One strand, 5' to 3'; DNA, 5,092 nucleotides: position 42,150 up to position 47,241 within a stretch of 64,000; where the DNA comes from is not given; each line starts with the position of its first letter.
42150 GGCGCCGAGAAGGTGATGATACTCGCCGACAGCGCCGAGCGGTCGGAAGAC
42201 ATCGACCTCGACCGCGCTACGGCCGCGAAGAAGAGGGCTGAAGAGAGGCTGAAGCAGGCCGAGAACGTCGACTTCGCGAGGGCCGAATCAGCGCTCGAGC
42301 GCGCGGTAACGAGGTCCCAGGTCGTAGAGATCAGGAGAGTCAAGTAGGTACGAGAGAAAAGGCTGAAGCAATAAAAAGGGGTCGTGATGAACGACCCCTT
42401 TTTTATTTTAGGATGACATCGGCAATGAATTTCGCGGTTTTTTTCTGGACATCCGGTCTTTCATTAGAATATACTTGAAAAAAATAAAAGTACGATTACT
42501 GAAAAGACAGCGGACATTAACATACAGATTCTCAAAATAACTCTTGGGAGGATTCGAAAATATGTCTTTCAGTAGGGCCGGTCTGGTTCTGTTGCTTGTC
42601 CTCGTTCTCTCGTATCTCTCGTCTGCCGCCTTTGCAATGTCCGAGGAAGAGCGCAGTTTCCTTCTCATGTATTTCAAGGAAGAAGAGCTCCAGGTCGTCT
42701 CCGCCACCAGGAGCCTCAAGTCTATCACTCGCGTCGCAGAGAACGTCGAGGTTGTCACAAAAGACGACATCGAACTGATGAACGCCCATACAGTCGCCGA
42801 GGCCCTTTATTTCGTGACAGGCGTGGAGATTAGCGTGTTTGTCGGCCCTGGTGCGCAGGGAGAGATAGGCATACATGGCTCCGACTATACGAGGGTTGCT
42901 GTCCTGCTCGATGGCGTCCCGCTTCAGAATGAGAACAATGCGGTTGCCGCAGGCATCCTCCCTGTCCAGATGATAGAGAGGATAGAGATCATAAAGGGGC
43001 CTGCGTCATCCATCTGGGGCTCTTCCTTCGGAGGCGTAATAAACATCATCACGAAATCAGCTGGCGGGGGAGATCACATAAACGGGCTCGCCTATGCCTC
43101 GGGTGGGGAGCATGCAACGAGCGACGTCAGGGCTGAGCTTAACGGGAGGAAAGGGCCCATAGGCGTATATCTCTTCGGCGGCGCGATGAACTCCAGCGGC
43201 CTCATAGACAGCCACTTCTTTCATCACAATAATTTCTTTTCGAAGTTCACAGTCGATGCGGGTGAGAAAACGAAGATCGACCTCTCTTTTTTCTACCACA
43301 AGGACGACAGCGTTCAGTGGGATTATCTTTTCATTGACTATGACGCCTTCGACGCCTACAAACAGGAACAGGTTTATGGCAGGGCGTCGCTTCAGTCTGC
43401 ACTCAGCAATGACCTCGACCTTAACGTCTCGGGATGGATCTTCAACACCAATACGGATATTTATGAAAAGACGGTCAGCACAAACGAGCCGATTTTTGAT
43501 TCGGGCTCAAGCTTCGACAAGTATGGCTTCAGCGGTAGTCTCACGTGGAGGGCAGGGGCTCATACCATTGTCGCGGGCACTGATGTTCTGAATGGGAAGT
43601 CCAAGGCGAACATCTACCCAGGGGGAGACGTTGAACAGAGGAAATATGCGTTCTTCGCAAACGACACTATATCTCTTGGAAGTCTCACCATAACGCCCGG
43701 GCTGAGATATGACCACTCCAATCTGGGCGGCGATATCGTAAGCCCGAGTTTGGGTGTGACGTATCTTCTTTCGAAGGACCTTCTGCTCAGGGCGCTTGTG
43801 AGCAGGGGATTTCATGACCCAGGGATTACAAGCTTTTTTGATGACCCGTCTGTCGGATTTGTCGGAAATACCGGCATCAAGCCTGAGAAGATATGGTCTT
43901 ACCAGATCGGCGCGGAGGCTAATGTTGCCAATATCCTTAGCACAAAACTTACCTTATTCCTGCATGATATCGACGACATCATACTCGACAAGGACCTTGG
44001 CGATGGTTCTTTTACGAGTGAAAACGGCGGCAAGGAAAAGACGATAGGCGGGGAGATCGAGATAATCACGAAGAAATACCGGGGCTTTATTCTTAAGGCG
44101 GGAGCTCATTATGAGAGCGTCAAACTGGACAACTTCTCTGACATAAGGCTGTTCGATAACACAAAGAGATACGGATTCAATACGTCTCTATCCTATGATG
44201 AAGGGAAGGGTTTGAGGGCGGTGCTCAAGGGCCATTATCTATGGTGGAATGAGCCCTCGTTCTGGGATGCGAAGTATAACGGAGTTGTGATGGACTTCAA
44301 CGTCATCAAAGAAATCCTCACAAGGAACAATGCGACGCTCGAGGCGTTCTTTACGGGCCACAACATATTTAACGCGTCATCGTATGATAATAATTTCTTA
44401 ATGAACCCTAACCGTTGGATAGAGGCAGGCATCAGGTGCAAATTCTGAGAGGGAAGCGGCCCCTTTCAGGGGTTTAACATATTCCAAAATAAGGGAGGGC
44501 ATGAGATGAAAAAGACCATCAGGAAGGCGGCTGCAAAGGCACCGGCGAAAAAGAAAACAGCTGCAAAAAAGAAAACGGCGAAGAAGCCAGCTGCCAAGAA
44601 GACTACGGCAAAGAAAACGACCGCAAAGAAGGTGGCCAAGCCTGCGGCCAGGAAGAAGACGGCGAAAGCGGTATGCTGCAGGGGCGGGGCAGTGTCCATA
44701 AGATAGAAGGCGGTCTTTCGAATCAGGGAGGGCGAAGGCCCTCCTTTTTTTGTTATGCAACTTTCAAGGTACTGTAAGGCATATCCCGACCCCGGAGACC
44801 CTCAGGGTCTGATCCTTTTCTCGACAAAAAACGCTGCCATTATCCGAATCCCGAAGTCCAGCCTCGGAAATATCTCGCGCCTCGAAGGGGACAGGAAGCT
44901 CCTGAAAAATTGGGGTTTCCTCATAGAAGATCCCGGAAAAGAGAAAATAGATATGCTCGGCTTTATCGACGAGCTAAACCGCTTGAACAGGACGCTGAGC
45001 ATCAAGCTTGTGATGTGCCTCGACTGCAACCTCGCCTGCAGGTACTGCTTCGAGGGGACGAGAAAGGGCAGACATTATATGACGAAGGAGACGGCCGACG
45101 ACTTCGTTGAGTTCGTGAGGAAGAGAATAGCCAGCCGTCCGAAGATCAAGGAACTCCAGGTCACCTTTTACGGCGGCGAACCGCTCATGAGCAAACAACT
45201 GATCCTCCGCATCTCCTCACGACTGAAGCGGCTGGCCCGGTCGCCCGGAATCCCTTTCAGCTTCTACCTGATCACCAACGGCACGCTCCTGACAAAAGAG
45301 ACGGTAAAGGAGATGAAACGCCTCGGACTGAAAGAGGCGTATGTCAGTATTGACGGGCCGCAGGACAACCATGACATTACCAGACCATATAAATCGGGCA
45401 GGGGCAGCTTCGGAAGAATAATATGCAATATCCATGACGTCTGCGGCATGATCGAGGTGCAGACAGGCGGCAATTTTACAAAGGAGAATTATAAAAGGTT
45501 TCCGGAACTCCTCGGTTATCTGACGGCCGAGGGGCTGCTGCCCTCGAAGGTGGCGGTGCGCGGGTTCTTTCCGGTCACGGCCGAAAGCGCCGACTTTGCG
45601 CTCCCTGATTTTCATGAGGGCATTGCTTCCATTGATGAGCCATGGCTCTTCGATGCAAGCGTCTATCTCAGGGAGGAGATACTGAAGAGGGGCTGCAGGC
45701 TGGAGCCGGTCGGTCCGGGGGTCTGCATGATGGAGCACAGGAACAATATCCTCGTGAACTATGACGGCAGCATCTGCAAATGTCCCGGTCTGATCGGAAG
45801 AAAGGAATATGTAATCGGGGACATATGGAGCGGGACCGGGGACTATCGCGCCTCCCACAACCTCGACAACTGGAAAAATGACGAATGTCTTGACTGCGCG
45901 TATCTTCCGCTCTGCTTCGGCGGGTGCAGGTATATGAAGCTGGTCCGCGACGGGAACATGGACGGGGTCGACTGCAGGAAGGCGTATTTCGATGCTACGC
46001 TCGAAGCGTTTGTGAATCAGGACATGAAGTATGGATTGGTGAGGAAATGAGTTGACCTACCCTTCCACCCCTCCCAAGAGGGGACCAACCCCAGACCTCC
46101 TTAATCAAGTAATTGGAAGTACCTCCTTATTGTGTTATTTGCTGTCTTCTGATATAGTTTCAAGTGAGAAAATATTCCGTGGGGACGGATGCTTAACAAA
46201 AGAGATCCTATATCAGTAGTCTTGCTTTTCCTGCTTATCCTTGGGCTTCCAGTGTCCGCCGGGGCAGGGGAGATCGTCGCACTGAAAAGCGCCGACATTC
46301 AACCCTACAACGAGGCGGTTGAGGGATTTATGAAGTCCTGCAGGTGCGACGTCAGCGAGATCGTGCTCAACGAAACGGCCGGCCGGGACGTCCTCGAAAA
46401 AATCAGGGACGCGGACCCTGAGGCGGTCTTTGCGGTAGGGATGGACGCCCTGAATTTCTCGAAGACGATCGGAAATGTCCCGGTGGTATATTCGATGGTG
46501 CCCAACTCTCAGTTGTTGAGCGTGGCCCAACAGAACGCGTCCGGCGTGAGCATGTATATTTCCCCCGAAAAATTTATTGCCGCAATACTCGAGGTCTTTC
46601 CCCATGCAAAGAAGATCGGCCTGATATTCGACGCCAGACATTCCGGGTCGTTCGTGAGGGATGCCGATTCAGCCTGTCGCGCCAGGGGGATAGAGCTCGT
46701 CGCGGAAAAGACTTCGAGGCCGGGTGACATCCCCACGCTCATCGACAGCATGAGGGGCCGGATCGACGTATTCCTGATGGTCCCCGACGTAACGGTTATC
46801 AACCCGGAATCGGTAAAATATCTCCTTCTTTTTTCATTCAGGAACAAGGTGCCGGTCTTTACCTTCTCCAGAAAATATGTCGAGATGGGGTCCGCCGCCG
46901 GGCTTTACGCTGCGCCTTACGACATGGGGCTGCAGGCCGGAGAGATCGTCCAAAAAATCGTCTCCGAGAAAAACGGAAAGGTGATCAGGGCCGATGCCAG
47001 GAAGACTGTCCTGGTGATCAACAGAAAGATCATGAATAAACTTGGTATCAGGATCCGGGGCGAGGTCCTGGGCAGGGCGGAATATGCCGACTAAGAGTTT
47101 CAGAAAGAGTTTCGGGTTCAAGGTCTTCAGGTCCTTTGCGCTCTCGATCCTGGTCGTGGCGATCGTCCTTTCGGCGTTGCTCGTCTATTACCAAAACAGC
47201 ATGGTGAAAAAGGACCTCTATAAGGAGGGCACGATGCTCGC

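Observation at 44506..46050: Polycationic AKK-repeat peptide with a CC tail, an attenuator-like hairpin, then an RRE-type radical SAM/SPASM enzyme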

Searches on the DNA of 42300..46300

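Call 29: search_rna_families(source=window, start=42300, end=46300, threshold=evalue, max_evalue=1)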
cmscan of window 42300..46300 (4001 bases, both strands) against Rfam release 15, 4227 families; matches with E-value up to 1: 2.
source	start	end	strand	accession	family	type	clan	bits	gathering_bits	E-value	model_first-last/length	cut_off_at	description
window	42366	42484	-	RF02029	sraA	Gene; sRNA;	-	30.7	56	0.062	1-95/95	no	sraA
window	42372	42495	-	RF02602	BASRCI414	Gene; sRNA;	-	17.8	270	0.35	1-229/229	no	Brucella sRNA CI414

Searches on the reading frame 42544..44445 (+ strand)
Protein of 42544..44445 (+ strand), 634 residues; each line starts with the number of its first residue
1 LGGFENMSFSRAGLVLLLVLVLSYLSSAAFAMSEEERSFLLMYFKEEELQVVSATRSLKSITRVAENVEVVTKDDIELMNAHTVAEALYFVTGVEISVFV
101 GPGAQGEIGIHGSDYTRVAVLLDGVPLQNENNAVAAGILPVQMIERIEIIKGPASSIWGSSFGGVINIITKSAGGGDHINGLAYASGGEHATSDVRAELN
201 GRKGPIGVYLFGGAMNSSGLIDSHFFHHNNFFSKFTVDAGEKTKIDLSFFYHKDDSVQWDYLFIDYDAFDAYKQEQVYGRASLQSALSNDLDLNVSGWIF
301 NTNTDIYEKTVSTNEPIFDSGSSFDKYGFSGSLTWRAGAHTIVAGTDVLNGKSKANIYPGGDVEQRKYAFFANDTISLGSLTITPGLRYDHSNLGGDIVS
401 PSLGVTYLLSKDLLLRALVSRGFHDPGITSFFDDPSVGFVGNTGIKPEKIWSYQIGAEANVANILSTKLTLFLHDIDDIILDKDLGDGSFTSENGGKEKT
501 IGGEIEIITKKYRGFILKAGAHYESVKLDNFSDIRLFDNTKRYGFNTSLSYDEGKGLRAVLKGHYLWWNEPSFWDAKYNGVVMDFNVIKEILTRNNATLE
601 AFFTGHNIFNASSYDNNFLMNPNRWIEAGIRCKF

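Call 5: search_protein_families(library=ncbifam, proteins=[window:42544-44445:+], max_evalue=0.01)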
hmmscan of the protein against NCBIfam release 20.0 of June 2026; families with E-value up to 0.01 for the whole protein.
window:42544-44445:+ (634 aa): 29 families (the best 25 are shown)
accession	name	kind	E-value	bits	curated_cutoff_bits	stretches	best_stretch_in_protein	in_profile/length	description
TIGR01785.1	TonB-hemin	subfamily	1.1e-32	113.3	316.85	2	51-173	5-131/677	TonB-dependent heme/hemoglobin receptor family protein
TIGR01779.1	TonB-B12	equivalog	1.4e-30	106.4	599.7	1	47-493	28-473/614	TonB-dependent vitamin B12 receptor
TIGR01783.1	TonB-siderophor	subfamily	9.9e-28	97.1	223.5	2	64-202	2-137/649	TonB-dependent siderophore receptor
NF007926.1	PRK10641.1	equivalog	4e-27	95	836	1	44-180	24-163/617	TonB-dependent vitamin B12 receptor BtuB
TIGR01786.1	TonB-hemlactrns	subfamily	1.8e-25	89.4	323.75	2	54-173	7-136/719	TonB-dependent hemoglobin/transferrin/lactoferrin family receptor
NF010010.0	PRK13483.1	equivalog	3.1e-25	88.3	927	2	21-172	15-164/660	ligand-gated channel protein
NF010012.0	PRK13486.1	equivalog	3.1e-24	85.3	924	2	46-172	24-159/696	TonB-dependent receptor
NF010038.0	PRK13513.1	equivalog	1.8e-22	79.6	942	2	43-174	31-168/659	ligand-gated channel protein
NF053590.1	TonB_dep_TOL0244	equivalog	6.8e-22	77.8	645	2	48-177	12-146/604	TOL_0244 family TonB-dependent receptor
NF050067.1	TonBEntbctnRecCfrA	equivalog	2.2e-21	75.9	1200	2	48-173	27-160/698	TonB-dependent ferric enterobactin receptor CfrA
NF010048.1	PRK13524.1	subfamily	4.5e-21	75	493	2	57-191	46-196/744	FepA family TonB-dependent siderophore receptor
NF010011.0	PRK13484.1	equivalog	6.8e-19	67.6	1197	2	45-173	28-161/682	IreA family TonB-dependent siderophore receptor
NF010051.0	PRK13528.1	subfamily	2.6e-17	62.3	583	2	47-173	34-174/727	FepA family TonB-dependent siderophore receptor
NF007478.2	PRK10064.1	equivalog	1.4e-15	56.6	745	1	45-174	28-161/663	catecholate siderophore receptor CirA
NF049947.1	TonB_dep_PCPU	exception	2.4e-14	52.5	800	2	66-251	52-247/685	TonB-dependent receptor, PCPU motif-type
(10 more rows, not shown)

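Call 34: search_protein_families(library=pfam, proteins=[window:42562-44445:+], max_evalue=0.001)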
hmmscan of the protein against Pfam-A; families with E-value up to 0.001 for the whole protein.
window:42562-44445:+ (628 aa): 3 families
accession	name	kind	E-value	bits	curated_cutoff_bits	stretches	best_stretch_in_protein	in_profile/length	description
PF00593.30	TonB_dep_Rec_b-barrel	-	5.8e-30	106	27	1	218-608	42-421/436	TonB dependent receptor-like, beta-barrel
PF07715.20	Plug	-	2.1e-20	73.6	23.9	1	57-159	4-107/107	TonB-dependent Receptor Plug Domain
PF14905.12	OMP_b-brl_3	-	1.6e-05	24.6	27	1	362-611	115-382/408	Outer membrane protein beta-barrel family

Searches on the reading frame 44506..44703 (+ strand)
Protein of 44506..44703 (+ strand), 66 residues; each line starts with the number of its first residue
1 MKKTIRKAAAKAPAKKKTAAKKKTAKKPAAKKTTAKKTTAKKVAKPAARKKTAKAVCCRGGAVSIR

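Call 5: search_protein_families(library=ncbifam, proteins=[window:44506-44703:+], max_evalue=0.01)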
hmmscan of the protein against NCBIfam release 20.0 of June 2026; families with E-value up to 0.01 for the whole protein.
window:44506-44703:+ (66 aa): 3 families
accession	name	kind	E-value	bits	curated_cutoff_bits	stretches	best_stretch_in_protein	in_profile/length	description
NF011492.0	PRK14900.1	equivalog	0.00084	17.3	1783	1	5-56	983-1033/1044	valine--tRNA ligase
NF038052.1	histone_lik_HC2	exception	0.0029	17.8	135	1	3-59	13-72/201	histone H1-like DNA-binding protein Hc2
NF038053.1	hist_H1_lk_Burk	equivalog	0.0041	17.4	80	1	4-55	89-142/195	histone H1-like DNA-binding protein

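Call 6: search_protein_families(library=ncbifam, proteins=[window:44506-44703:+], max_evalue=10)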
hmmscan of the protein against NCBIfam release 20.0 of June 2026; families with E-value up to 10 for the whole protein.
seq(66 aa): 8 families
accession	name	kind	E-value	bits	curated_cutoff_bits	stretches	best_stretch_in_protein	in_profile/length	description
NF011492.0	PRK14900.1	equivalog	0.00084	17.3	1783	1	5-56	983-1033/1044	valine--tRNA ligase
NF038052.1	histone_lik_HC2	exception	0.0029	17.8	135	1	3-59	13-72/201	histone H1-like DNA-binding protein Hc2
NF038053.1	hist_H1_lk_Burk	equivalog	0.0041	17.4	80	1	4-55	89-142/195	histone H1-like DNA-binding protein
NF050153.2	Rv3852_fam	equivalog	0.082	13.4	100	1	6-55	25-74/145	Rv3852 family protein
NF046106.1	ResusProRpf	equivalog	3.2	7.3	180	1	6-52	148-194/258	resuscitation-promoting factor Rpf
NF004309.0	PRK05704.1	equivalog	6.9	5.9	449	1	5-54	76-125/408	2-oxoglutarate dehydrogenase complex dihydrolipoyllysine-residue succinyltransferase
NF004561.0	PRK05901.1-3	equivalog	7.7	5.5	582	1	7-53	50-94/537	RNA polymerase sigma factor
NF006451.0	PRK08780.1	equivalog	8.1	4.7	1265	1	5-55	766-817/824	DNA topoisomerase I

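Call 8: search_protein_families(library=pfam, proteins=[window:44506-44703:+], max_evalue=0.01)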
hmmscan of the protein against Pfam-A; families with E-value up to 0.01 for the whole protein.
window:44506-44703:+ (66 aa): 1 family
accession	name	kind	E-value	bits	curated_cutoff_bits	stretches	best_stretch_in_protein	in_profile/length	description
PF07382.16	HC2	-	0.00036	21.1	40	1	3-54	84-138/194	Histone H1-like nucleoprotein HC2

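Call 38: find_homologous_proteins(query=window:44506-44703:+, max_evalue=10)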
Query seq(66 aa) (66 aa): 6 proteins with E <= 10 among 4192 candidates.
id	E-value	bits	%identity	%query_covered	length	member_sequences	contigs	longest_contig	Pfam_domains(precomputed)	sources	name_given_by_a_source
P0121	7.0e-1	28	-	-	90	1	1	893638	PF13368.12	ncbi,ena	-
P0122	1.6e+0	27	-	-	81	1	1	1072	PF13368.12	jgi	jgi:DNA topoisomerase-1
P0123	1.7e+0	27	-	-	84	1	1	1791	PF07382.17,PF11154.14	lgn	-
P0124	2.0e+0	27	39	41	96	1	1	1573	-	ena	-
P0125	3.0e+0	26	-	-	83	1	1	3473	-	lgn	-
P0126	7.6e+0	25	-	-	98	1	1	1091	PF01042.27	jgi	jgi:hypothetical protein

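Call 39: list_cluster_members(proteins=[window:44506-44703:+, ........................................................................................, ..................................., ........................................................, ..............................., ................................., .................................])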
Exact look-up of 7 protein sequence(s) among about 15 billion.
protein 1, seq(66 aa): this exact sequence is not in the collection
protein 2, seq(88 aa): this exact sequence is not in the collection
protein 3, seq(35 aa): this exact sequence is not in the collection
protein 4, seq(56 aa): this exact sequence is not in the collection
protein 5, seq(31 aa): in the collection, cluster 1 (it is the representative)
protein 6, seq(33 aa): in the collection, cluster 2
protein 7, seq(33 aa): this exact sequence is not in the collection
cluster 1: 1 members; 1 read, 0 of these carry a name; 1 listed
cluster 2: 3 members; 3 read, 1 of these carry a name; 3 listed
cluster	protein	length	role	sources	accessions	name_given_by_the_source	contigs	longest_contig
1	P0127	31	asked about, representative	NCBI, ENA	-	-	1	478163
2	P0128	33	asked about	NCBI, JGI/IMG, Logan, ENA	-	-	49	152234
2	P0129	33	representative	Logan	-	-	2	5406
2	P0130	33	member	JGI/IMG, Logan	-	hypothetical protein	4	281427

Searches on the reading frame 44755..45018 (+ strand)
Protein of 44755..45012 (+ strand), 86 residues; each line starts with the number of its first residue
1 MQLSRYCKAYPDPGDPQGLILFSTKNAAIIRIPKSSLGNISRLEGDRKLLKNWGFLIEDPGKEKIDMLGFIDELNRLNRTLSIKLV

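Call 37: search_protein_families(library=pfam, proteins=[window:44755-45012:+], max_evalue=10)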
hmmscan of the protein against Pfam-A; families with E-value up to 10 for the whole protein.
seq(86 aa): 0 families

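Call 77: predict_structure(alignment_id=A3)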
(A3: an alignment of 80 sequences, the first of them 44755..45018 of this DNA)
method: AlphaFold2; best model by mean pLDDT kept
length: 88 residues; sequences in the alignment: 80
mean_pLDDT: 84.0   pTM: 0.67
mean pLDDT of the five models: 84.0, 82.6, 82.1, 82.0, 79.5
residues with pLDDT >= 90: 48; 70-90: 28; 50-70: 6; < 50: 6
segments of 3 or more residues with pLDDT < 50: 83-88
pLDDT, mean of each block of 10 residues (from residue 1): 91 94 92 87 80 92 92 78 42
secondary structure, 60 per line:
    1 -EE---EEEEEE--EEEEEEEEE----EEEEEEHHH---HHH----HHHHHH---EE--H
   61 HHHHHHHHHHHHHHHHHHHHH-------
elements in order: E7-12 E15-23 E28-33 H47-52 H60-81

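Call 79: fold_search(model_id=the predicted structure, library=pdb)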
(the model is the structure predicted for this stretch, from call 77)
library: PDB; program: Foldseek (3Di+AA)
matches with E <= 10: 1032; with E <= 0.001: 0
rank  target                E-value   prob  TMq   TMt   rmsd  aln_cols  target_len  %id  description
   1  5v1u_A                2.8e-02  0.80  0.34  0.35  11.4        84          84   14  TbiB1 in Complex with the TbiA(beta) Leader Peptide (released 2018-09-05)
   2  5v1u_B                3.9e-02  0.77  0.34  0.34  11.4        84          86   13  TbiB1 in Complex with the TbiA(beta) Leader Peptide (released 2018-09-05)
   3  5v1v_A                9.8e-02  0.60  0.33  0.33  11.3        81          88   12  TbiB1 in Complex with the TbiA(alpha) Leader Peptide (released 2018-09-05)
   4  7rdn                  2.0e-01  0.28  0.34  0.17  12.1       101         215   14  Crystal structure of S. cerevisiae pre-mRNA leakage protein 39 (Pml39) (released 2022-07-27)
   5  5syy_A                2.1e-01  0.51  0.35  0.06  11.0        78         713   12  Crystal structure of the S324G variant of catalase-peroxidase from B. pseudomallei (released 2016-09-14)
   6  6k0a_G                2.1e-01  0.38  0.28  0.21  12.8        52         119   17  cryo-EM structure of an archaeal Ribonuclease P (released 2019-06-19)
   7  5l02_A                2.5e-01  0.47  0.35  0.06  11.1        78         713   12  S324T variant of B. pseudomallei KatG (released 2016-08-10)
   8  5v4o_A                2.6e-01  0.44  0.35  0.06  11.1        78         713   12  Crystal structure of the D141A/Q233E/N240D variant of catalase-peroxidase from B. pseudomallei (released 2017-04-26)
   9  5syh_A                3.0e-01  0.75  0.35  0.05   5.2        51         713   14  Structure of D141A variant of B. pseudomallei KatG (released 2016-09-07)
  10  6cc6_A                3.0e-01  0.44  0.35  0.06  11.0        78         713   12  Crystal structure of the W202F variant of catalase-peroxidase from B. pseudomallei (released 2018-02-14)
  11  5syw_A                3.4e-01  0.69  0.35  0.05   5.3        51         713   14  Crystal structure of Burkhoderia pseudomallei KatG variant Q233E (released 2016-09-14)
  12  5syu_A                3.6e-01  0.69  0.35  0.05   5.2        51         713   14  Crystal structure of Burkholderia pseudomallei KatG E242Q variant (released 2016-09-14)
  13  5kqh_A                3.9e-01  0.66  0.35  0.05   5.2        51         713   14  Crystal structure of the V293D variant of catalase-peroxidase from B. pseudomallei (released 2017-04-26)
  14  8xrm_Q                3.9e-01  0.35  0.29  0.39   9.9        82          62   10  RNA polymerase II elongation complex with DSIF, SPT6, and ELOF1 transcribing genomic DNA extracted from human nuclei (released 2025-05-07)
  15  5kqn_A                4.1e-01  0.66  0.35  0.05   5.2        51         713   14  Crystal structure of the H381S variant of catalase-peroxidase from B. pseudomallei (released 2017-07-12)
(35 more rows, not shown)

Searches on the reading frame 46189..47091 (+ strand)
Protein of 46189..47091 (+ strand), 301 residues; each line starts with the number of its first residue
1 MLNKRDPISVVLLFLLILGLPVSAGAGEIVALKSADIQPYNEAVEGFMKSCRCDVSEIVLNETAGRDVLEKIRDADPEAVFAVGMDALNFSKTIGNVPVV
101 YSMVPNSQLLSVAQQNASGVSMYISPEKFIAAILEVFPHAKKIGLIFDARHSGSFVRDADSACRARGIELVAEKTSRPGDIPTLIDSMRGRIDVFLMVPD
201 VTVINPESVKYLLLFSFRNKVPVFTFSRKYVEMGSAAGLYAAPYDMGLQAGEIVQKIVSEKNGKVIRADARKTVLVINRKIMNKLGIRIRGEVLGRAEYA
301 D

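Call 5: search_protein_families(library=ncbifam, proteins=[window:46189-47091:+], max_evalue=0.01)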
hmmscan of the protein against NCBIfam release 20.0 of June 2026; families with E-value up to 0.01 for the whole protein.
window:46189-47091:+ (301 aa): 1 family
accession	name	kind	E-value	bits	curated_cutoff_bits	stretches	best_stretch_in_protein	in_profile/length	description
NF041285.1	ABC_SBP_TrpX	equivalog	4.2e-17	62.2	390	1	112-297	134-321/322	tryptophan ABC transporter substrate-binding protein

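Call 8: search_protein_families(library=pfam, proteins=[window:46189-47091:+], max_evalue=0.01)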
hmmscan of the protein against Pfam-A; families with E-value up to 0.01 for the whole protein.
window:46189-47091:+ (301 aa): 1 family
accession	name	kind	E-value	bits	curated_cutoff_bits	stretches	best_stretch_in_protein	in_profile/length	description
PF04392.18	ABC_sub_bind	-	1.6e-21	77.3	25.9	1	70-298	54-290/293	ABC transporter substrate binding protein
